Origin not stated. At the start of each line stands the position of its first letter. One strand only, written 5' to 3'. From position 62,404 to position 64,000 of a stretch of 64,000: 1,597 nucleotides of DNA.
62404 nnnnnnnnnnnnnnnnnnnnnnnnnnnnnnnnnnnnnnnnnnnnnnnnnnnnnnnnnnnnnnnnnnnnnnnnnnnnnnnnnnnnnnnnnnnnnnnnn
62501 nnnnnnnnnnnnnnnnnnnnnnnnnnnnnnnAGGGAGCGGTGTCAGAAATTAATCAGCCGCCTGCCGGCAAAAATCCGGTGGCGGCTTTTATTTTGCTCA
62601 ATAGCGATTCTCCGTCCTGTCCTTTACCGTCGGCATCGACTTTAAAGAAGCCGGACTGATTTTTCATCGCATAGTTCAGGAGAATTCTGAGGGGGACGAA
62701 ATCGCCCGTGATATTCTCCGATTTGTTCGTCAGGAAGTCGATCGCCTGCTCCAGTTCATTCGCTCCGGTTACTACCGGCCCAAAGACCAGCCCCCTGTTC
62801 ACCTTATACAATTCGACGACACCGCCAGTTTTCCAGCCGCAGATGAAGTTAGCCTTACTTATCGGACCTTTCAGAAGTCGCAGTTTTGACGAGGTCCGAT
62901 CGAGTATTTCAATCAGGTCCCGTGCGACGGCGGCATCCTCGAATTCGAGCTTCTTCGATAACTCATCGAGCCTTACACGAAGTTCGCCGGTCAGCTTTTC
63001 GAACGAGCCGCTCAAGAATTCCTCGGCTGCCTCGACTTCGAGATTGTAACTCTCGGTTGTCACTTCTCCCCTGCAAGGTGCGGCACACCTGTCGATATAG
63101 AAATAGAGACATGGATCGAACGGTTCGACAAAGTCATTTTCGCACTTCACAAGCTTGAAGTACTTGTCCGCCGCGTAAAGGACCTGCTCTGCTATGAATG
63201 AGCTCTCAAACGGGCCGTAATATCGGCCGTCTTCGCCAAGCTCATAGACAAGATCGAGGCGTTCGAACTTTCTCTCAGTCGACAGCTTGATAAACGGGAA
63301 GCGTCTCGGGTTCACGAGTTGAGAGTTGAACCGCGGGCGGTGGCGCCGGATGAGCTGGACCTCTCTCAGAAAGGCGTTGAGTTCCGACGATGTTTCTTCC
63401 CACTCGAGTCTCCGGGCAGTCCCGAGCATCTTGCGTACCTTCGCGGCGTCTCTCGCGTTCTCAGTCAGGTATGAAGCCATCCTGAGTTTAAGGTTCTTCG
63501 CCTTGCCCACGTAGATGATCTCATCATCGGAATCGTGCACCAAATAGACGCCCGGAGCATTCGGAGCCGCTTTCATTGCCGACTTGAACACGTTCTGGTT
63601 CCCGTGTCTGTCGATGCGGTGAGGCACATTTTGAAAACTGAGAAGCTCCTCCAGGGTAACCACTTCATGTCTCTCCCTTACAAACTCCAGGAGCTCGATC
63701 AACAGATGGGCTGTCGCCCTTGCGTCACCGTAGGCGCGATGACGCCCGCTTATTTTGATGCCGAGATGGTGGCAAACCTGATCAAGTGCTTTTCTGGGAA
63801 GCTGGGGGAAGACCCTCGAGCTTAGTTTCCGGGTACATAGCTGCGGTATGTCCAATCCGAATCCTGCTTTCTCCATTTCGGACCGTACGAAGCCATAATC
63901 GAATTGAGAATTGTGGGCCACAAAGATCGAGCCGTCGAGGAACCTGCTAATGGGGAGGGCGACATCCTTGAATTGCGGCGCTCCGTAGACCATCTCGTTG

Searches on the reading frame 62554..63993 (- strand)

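Call 39: search_protein_families(library=pfam, proteins=[window:62554-63993:-], max_evalue=0.00001)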
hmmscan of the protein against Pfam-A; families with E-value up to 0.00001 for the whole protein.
window:62554-63993:- (479 aa): 2 families
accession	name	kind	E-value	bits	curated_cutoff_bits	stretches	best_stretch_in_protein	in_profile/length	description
PF00929.31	RNase_T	-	5.4e-17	63.3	24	1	1-97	63-163/164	Exonuclease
PF01541.30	GIY-YIG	-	1.1e-09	38.9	22.6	1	147-221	2-76/78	GIY-YIG catalytic domain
